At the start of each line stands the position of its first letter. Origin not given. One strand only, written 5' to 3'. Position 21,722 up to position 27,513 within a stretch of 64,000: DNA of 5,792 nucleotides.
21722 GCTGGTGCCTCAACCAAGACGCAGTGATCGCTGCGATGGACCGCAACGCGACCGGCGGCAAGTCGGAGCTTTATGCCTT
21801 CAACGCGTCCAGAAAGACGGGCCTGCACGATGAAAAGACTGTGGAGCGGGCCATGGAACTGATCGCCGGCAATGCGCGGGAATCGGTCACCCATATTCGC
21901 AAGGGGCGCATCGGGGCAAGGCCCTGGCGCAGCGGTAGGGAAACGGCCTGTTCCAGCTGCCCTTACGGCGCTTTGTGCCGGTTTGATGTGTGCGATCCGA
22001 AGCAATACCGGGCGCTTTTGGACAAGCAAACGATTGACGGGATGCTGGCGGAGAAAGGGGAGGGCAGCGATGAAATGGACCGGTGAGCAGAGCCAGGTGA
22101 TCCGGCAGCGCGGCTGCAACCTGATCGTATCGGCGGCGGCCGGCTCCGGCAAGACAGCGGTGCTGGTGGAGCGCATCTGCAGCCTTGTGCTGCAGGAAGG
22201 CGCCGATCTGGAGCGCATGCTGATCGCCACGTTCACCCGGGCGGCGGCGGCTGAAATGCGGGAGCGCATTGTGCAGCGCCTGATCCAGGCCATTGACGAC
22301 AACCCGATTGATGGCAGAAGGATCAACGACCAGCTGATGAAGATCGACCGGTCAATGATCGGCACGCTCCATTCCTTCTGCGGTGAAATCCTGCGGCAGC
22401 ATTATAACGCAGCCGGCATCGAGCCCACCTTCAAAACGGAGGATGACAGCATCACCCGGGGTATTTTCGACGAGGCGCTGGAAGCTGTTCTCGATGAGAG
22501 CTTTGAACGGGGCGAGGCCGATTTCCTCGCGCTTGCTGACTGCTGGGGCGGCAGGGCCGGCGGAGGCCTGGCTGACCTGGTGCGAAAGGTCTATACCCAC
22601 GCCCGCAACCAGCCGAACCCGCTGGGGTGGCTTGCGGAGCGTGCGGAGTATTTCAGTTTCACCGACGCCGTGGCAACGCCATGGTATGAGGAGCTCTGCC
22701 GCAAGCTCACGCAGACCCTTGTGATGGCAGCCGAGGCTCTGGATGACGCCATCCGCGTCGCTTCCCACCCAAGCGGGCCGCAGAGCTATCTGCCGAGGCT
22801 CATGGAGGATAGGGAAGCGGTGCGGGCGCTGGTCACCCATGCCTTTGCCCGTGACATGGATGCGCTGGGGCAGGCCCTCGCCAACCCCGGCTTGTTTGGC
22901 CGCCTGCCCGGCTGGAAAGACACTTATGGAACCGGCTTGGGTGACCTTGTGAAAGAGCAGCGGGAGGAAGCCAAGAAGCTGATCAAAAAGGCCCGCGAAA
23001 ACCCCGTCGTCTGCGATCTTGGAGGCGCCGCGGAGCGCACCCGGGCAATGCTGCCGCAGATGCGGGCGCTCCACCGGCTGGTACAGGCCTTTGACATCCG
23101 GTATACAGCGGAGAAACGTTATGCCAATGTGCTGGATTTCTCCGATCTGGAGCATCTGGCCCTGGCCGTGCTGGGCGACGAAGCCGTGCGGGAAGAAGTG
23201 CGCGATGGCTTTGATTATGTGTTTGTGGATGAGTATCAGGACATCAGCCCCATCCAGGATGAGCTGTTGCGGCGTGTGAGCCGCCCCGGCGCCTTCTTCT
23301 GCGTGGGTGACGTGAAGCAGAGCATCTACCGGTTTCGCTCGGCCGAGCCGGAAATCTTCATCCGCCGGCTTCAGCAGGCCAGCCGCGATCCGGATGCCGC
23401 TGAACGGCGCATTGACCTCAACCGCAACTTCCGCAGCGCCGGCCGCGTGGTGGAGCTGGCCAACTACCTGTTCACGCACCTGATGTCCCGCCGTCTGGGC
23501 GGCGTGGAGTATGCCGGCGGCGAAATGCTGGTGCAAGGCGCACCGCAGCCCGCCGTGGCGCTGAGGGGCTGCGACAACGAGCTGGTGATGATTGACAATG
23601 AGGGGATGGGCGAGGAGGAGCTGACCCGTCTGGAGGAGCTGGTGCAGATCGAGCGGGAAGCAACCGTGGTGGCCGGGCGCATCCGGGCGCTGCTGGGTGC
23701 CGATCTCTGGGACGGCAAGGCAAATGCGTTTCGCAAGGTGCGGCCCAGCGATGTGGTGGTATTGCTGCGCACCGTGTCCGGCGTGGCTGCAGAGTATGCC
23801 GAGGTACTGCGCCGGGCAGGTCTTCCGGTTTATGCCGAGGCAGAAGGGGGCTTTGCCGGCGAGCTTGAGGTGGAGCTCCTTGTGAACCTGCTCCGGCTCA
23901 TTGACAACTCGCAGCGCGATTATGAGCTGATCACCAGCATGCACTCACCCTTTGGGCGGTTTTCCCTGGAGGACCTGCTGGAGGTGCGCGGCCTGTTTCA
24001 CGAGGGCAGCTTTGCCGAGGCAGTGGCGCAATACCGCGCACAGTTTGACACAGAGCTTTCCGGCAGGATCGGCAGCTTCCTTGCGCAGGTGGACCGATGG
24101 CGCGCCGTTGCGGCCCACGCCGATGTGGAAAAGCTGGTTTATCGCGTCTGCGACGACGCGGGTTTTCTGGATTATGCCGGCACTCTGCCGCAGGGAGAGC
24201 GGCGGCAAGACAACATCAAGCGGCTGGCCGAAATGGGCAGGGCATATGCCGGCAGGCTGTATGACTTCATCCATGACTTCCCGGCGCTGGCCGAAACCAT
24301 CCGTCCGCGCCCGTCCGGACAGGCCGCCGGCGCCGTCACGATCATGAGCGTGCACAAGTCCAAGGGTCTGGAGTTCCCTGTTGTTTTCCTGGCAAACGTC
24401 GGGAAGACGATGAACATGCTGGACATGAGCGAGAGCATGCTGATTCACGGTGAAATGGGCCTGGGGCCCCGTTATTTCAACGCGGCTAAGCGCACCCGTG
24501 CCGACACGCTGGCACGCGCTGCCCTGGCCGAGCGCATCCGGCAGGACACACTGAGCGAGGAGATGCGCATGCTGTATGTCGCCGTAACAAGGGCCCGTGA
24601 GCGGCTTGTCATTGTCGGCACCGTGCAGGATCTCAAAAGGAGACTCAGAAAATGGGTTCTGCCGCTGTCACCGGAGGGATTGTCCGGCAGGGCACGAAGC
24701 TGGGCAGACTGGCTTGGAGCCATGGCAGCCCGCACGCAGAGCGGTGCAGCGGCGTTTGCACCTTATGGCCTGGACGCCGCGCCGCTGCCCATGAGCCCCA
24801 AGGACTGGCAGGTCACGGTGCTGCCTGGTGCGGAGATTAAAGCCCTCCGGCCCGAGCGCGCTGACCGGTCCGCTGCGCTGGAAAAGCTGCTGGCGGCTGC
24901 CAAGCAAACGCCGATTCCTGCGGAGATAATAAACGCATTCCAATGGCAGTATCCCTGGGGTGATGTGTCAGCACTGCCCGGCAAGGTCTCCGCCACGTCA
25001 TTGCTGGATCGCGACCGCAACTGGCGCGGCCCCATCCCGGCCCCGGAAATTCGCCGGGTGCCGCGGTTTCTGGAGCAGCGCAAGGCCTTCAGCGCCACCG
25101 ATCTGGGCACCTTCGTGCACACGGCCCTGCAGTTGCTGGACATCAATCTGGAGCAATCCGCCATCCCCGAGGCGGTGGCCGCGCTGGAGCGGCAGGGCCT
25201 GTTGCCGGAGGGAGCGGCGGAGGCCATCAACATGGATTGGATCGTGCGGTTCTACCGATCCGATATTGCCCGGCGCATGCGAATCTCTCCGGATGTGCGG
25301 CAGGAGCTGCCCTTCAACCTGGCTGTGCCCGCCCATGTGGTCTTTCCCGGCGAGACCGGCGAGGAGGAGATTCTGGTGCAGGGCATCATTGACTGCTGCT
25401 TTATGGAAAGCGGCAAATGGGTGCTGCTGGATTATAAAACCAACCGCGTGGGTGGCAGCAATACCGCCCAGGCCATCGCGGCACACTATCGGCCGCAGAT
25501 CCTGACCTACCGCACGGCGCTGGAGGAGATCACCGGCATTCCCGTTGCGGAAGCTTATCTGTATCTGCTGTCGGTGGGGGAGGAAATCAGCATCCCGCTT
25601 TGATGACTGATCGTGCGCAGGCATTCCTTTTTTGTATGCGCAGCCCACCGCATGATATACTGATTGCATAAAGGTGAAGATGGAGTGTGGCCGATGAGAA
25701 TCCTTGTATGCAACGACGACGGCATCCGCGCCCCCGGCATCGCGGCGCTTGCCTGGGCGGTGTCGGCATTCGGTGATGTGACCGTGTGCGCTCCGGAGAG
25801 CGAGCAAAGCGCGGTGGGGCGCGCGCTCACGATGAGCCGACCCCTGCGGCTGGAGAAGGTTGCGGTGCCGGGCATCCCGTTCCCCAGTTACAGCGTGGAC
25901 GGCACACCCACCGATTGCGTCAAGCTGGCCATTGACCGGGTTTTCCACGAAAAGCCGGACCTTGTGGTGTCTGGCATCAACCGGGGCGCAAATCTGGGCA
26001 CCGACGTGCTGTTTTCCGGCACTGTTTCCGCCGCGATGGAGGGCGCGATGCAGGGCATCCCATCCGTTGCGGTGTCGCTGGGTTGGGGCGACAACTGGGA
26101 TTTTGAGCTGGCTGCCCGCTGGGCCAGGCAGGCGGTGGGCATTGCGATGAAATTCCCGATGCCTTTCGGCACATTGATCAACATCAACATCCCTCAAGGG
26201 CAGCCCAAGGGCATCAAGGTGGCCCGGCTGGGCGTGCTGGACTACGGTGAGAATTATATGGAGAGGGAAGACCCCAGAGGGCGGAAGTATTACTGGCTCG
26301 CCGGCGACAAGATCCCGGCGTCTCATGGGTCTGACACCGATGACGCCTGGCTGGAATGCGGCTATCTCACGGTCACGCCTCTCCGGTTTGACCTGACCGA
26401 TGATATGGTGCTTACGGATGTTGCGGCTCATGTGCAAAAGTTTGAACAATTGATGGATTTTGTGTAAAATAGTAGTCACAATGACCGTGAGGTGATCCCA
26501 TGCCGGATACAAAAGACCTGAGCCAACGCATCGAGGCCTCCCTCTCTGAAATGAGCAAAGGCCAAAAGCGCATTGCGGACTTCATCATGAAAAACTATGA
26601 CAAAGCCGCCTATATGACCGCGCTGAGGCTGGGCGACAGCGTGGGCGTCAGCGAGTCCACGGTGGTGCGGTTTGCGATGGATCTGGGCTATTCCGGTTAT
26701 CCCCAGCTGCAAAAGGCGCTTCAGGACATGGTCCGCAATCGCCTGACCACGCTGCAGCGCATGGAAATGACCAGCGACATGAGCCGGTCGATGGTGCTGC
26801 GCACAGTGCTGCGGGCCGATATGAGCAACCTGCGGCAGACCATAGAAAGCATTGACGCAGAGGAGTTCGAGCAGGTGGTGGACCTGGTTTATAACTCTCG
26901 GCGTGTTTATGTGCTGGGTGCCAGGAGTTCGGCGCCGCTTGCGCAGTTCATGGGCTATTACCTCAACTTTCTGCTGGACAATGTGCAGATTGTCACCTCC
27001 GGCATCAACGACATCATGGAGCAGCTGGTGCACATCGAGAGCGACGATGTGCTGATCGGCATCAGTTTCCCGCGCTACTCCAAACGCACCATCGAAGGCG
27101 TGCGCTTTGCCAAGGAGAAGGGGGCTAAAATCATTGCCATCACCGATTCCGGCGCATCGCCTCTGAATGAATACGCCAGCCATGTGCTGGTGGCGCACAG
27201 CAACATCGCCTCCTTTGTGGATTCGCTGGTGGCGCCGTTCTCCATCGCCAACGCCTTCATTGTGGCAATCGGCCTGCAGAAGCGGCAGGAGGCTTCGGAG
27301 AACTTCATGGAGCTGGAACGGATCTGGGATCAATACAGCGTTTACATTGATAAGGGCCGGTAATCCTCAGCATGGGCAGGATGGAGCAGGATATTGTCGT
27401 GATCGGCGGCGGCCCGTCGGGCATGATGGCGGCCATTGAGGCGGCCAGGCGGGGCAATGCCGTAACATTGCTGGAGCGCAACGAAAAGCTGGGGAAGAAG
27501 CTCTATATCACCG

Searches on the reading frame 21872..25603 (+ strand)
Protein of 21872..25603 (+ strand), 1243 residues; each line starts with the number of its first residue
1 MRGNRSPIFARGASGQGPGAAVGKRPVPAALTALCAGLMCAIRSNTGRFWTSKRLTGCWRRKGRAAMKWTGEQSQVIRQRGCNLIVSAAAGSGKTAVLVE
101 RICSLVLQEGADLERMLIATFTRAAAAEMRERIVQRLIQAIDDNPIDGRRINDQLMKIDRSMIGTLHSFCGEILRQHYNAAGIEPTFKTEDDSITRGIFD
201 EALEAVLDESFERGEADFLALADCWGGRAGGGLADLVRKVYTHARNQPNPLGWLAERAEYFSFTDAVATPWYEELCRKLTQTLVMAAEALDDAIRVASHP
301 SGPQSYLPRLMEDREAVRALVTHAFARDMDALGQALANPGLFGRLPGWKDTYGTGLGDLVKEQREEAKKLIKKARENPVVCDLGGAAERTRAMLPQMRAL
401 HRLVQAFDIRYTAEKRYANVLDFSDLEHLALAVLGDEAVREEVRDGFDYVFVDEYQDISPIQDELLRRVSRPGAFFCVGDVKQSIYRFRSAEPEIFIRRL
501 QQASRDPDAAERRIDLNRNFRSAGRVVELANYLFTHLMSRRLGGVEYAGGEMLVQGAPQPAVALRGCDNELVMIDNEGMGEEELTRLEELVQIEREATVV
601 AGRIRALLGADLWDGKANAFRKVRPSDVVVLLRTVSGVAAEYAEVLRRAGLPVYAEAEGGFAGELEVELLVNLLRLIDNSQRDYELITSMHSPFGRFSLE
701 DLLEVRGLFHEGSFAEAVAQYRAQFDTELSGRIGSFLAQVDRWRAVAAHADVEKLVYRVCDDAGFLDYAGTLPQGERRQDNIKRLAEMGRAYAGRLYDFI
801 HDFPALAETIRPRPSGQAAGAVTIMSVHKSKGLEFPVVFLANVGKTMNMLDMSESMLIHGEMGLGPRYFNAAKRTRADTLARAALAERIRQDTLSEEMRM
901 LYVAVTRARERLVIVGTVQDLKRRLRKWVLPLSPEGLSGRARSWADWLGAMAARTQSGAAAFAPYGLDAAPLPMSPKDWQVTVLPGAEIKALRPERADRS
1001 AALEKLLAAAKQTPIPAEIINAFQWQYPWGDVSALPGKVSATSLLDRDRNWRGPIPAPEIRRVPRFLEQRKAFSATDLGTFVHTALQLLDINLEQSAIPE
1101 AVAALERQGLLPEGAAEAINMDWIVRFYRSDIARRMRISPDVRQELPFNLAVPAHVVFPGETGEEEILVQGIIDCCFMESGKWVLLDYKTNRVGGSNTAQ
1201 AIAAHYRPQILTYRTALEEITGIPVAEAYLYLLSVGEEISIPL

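Call 9: search_protein_families(library=pfam, proteins=[window:21872-25603:+])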
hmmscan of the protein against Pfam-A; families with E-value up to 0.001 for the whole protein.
window:21872-25603:+ (1243 aa): 7 families
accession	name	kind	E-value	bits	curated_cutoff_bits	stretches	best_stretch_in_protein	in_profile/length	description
PF00580.27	UvrD-helicase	-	2.2e-56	191.9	23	1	70-498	2-265/271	UvrD/REP helicase N-terminal domain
PF13361.12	UvrD_C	-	3.5e-22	79.7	25.6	1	514-915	1-346/350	UvrD-like helicase C-terminal domain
PF13245.12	AAA_19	-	1.6e-18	67.6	25.1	2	376-489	43-134/134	AAA domain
PF13538.12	UvrD_C_2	-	2.2e-12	47.1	27.4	2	822-849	2-29/52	UvrD-like helicase C-terminal domain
PF12705.13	PDDEXK_1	-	2e-11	44.7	22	1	1069-1232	28-189/247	PD-(D/E)XK nuclease superfamily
PF01443.25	Viral_helicase1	-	5.9e-08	33.2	21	0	445-493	58-106/228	Viral superfamily 1 RNA helicase core domain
PF00270.35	DEAD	-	0.00018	21.7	26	0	73-160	4-94/167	DEAD/DEAH box helicase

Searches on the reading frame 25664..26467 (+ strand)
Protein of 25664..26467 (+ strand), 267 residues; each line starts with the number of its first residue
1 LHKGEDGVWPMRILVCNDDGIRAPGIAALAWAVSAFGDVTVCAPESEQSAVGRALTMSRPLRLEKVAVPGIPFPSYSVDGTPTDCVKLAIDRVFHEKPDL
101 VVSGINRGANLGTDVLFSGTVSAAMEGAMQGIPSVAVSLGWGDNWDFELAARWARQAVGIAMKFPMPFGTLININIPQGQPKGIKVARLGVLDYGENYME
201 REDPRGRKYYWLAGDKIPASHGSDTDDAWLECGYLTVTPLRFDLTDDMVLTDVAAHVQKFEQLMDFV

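Call 9: search_protein_families(library=pfam, proteins=[window:25664-26467:+])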
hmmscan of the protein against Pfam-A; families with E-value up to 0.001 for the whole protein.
window:25664-26467:+ (267 aa): 1 family
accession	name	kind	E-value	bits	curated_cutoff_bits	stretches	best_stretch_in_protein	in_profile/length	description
PF01975.23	SurE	-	4.9e-60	203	22.1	1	13-193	1-186/189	Survival protein SurE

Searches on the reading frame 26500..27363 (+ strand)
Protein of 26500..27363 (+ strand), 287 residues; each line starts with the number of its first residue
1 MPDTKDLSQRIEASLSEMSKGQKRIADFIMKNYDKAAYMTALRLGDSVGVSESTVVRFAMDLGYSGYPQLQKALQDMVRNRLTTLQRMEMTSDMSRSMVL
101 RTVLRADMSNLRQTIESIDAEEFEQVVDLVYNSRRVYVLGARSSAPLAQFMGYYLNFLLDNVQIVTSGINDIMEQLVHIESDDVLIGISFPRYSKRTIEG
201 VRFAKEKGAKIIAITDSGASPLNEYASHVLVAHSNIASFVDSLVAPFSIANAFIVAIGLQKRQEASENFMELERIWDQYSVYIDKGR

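Call 9: search_protein_families(library=pfam, proteins=[window:26500-27363:+])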
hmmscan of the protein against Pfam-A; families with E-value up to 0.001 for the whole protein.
window:26500-27363:+ (287 aa): 3 families
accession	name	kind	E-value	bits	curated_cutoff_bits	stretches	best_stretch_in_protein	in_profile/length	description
PF01380.27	SIS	-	1.1e-26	93.6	25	1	131-256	3-131/131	SIS domain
PF01418.23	HTH_6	-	2.2e-15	56.8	28.3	1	7-77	3-73/77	Helix-turn-helix domain, rpiR family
PF13580.11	SIS_2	-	7.9e-06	26.4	27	1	167-215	89-137/138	SIS domain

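Call 76: search_protein_families(library=ncbifam, proteins=[window:26500-27363:+], max_evalue=0.01)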
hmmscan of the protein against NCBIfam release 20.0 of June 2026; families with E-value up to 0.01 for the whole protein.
window:26500-27363:+ (287 aa): 14 families
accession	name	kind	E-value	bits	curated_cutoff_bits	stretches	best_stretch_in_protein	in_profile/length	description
NF008458.0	PRK11337.1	equivalog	3.3e-26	91.9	378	1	2-276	11-287/293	MurR/RpiR family transcriptional regulator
NF008451.0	PRK11302.1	subfamily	1.3e-25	90.4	296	1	7-231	3-224/286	transcriptional regulator HexR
NF008590.0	PRK11557.1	equivalog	1.3e-24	87.1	355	1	10-234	6-232/282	MurR/RpiR family transcriptional regulator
NF040776.2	AlsR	equivalog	3.6e-22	78.6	400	1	11-275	8-274/279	transcriptional repressor AlsR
NF012026.0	PRK15482.1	equivalog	5.9e-17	62.1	408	1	10-238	6-239/285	HTH-type transcriptional regulator MurR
NF010701.0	PRK14101.1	equivalog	1.8e-14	52.9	920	1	7-231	343-564/638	bifunctional transcriptional regulator/glucokinase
NF046014.1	sap1_reg_SapR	equivalog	1.2e-12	47.9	500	1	9-258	3-269/295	sap1 transcriptional regulator SapR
TIGR03127.2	RuMP_HxlB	equivalog_domain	2.2e-09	37.5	160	1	109-231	6-122/178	6-phospho-3-hexuloisomerase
NF041755.1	RuMP_HxlAB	equivalog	3.3e-08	32.9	500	1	104-231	217-338/391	bifunctional 3-hexulose-6-phosphate synthase/6-phospho-3-hexuloisomerase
NF046059.1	NagB_SO3506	equivalog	0.00022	20.7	430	1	131-231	36-136/330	glucosamine-6-phosphate deaminase NagB-II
NF001628.0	PRK00414.1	equivalog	0.00072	19.2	265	1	180-237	110-168/192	D-sedoheptulose 7-phosphate isomerase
TIGR00441.1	gmhA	equivalog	0.00098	19.2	209.45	1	181-234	79-133/154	D-sedoheptulose 7-phosphate isomerase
TIGR01135.1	glmS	equivalog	0.0013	17.3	418.05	1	99-240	263-397/607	glutamine--fructose-6-phosphate transaminase (isomerizing)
TIGR00274.1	TIGR00274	equivalog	0.0055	15.8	302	0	166-228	113-173/291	N-acetylmuramic acid 6-phosphate etherase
